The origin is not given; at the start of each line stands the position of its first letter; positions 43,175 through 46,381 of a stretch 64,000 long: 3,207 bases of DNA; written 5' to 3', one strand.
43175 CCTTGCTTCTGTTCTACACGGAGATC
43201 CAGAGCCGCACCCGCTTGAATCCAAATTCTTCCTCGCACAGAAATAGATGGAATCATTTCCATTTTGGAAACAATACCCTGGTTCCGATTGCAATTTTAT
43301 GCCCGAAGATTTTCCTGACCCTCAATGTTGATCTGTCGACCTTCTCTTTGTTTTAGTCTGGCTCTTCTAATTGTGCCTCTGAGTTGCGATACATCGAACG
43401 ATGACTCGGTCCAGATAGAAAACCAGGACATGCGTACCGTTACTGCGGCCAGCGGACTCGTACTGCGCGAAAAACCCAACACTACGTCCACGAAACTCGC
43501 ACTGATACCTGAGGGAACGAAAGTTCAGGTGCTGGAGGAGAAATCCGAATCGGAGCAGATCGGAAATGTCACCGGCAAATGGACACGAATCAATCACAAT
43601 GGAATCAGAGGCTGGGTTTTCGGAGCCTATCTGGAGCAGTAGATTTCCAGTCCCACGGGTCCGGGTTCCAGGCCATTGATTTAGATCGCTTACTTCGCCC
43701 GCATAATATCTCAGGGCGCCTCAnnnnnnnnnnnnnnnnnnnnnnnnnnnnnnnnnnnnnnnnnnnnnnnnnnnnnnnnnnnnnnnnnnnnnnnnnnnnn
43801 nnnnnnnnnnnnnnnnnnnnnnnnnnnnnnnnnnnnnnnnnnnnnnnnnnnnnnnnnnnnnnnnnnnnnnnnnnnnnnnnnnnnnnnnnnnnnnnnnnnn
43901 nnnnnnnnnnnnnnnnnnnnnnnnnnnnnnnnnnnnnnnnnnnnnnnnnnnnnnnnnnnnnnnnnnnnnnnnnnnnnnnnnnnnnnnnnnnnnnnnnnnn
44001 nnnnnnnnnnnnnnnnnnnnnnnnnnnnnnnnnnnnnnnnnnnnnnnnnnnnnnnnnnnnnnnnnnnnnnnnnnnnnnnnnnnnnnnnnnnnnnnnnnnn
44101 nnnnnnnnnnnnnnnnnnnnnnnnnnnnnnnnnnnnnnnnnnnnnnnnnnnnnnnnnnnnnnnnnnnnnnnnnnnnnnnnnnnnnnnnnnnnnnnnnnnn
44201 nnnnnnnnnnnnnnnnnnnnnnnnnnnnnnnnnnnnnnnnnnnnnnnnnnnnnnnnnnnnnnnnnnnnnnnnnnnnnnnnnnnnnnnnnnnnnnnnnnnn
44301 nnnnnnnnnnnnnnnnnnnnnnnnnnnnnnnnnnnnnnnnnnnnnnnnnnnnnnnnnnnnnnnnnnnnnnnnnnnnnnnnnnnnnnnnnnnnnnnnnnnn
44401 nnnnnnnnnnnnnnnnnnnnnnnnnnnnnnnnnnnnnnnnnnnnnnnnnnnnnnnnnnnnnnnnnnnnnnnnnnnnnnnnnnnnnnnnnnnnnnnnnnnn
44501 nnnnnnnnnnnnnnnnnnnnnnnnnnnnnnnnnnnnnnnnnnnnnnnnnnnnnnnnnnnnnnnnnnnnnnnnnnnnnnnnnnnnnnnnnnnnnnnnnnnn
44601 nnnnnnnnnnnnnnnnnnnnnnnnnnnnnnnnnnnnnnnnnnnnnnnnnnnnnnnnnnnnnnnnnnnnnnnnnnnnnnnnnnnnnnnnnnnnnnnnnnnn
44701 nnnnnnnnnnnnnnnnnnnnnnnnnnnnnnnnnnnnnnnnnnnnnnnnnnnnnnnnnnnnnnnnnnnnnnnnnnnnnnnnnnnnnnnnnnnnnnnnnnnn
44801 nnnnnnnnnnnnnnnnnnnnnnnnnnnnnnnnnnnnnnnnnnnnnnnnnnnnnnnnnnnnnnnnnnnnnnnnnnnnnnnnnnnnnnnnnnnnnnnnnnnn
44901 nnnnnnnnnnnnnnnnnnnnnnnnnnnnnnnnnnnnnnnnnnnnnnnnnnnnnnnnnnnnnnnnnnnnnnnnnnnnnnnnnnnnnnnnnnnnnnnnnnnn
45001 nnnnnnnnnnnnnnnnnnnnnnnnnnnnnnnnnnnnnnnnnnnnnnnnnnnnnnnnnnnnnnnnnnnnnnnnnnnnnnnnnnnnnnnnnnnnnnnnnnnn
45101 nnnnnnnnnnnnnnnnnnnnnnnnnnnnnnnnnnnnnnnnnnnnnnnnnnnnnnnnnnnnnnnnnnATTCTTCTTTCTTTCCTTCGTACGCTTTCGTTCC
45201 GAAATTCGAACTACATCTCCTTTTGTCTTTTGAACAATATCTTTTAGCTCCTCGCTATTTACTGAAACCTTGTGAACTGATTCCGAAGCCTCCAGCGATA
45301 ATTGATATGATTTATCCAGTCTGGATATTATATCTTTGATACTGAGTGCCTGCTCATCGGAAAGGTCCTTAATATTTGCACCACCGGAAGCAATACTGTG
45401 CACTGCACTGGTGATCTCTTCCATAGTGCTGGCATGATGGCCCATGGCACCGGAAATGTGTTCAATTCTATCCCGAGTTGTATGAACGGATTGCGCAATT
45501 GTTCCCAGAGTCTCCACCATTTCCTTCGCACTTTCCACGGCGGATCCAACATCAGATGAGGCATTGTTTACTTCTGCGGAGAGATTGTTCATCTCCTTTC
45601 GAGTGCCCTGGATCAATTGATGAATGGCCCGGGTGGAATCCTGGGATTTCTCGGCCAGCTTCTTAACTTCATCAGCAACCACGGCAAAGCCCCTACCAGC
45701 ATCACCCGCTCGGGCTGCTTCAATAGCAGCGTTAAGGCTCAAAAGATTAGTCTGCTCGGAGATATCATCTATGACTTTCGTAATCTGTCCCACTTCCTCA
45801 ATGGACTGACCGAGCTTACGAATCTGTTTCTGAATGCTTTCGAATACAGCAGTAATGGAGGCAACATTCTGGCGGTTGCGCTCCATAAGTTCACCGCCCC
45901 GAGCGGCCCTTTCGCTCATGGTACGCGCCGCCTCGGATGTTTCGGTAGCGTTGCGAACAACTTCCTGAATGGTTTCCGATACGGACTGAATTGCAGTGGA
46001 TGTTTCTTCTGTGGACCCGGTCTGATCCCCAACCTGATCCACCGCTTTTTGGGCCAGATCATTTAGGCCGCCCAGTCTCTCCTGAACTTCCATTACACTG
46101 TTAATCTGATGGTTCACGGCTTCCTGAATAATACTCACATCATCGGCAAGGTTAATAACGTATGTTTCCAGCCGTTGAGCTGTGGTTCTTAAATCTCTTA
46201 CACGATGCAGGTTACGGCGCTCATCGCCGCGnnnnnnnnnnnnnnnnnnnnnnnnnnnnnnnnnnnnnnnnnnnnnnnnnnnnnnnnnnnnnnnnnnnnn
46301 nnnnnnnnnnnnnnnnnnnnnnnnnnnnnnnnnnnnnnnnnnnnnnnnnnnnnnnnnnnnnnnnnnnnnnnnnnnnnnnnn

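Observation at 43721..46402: Chemoreceptor with inverted architecture: MCP signalling domain followed by a family-5 solute-binding domain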

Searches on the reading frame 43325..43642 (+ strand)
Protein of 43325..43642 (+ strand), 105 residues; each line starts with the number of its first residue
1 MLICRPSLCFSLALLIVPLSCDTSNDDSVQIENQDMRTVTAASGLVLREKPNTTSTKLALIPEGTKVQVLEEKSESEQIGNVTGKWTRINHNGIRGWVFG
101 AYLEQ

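Call 19: search_protein_families(library=pfam, proteins=[window:43325-43642:+], max_evalue=0.001)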
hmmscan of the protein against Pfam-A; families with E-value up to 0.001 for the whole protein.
window:43325-43642:+ (105 aa): 1 family
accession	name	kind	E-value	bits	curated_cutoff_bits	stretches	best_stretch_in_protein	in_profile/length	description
PF08239.17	SH3_3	-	2.5e-14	53.6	27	1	43-104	1-54/54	Bacterial SH3 domain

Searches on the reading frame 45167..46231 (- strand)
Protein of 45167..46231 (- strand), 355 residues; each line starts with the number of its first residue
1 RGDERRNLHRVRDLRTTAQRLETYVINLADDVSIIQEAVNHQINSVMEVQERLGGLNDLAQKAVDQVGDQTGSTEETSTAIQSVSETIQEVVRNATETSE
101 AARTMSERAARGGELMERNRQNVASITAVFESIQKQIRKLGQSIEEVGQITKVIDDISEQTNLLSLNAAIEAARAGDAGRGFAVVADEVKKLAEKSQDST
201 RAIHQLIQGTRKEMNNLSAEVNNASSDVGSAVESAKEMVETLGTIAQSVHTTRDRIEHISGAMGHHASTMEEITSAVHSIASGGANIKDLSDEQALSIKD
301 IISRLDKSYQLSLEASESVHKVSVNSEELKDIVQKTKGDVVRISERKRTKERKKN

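Call 26: search_solved_structures(query=window:45167-46231:-, max_evalue=0.00001, show_alignments=3)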
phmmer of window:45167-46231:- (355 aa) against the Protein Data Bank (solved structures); distinct sequences matched with E-value up to 0.00001: 13.
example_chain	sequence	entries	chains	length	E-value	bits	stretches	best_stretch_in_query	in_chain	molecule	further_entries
2ch7_A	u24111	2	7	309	4.3e-25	92.3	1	22-335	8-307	METHYL-ACCEPTING CHEMOTAXIS PROTEIN | Methyl-accepting chemotaxis protein 2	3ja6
2ch7_B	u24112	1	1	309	9.7e-25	91.1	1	22-335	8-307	METHYL-ACCEPTING CHEMOTAXIS PROTEIN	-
3ja6_H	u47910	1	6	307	1.5e-24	90.5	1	22-334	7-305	Methyl-accepting chemotaxis protein 2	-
6s18_A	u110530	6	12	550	2.4e-24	89.8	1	46-247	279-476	Aromatic acid chemoreceptor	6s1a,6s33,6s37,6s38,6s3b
3zx6_A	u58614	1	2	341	5.2e-20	75.6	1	46-319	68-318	HAMP, METHYL-ACCEPTING CHEMOTAXIS PROTEIN I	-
1qu7_A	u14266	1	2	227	1.3e-19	74.3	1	69-288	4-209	METHYL-ACCEPTING CHEMOTAXIS PROTEIN I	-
8c5v_I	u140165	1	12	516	1.6e-19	73.9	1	51-287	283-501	Methyl-accepting chemotaxis protein I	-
6s1k_E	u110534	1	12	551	2.6e-19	73.3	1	51-295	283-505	Methyl-accepting chemotaxis protein I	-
31cj_A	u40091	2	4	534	1.6e-17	67.5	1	72-275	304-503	Aerotaxis receptor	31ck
3g6b_A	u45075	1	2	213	2.7e-15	60.1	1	82-256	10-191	Methyl-accepting chemotaxis protein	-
3g67_A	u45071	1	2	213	1.4e-14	57.7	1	82-256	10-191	Methyl-accepting chemotaxis protein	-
4jpb_B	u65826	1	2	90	8.7e-13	51.9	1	138-209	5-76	Methyl-accepting chemotaxis protein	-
3ur1_C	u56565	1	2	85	1.9e-12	50.8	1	139-205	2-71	Methyl-accepting chemotaxis protein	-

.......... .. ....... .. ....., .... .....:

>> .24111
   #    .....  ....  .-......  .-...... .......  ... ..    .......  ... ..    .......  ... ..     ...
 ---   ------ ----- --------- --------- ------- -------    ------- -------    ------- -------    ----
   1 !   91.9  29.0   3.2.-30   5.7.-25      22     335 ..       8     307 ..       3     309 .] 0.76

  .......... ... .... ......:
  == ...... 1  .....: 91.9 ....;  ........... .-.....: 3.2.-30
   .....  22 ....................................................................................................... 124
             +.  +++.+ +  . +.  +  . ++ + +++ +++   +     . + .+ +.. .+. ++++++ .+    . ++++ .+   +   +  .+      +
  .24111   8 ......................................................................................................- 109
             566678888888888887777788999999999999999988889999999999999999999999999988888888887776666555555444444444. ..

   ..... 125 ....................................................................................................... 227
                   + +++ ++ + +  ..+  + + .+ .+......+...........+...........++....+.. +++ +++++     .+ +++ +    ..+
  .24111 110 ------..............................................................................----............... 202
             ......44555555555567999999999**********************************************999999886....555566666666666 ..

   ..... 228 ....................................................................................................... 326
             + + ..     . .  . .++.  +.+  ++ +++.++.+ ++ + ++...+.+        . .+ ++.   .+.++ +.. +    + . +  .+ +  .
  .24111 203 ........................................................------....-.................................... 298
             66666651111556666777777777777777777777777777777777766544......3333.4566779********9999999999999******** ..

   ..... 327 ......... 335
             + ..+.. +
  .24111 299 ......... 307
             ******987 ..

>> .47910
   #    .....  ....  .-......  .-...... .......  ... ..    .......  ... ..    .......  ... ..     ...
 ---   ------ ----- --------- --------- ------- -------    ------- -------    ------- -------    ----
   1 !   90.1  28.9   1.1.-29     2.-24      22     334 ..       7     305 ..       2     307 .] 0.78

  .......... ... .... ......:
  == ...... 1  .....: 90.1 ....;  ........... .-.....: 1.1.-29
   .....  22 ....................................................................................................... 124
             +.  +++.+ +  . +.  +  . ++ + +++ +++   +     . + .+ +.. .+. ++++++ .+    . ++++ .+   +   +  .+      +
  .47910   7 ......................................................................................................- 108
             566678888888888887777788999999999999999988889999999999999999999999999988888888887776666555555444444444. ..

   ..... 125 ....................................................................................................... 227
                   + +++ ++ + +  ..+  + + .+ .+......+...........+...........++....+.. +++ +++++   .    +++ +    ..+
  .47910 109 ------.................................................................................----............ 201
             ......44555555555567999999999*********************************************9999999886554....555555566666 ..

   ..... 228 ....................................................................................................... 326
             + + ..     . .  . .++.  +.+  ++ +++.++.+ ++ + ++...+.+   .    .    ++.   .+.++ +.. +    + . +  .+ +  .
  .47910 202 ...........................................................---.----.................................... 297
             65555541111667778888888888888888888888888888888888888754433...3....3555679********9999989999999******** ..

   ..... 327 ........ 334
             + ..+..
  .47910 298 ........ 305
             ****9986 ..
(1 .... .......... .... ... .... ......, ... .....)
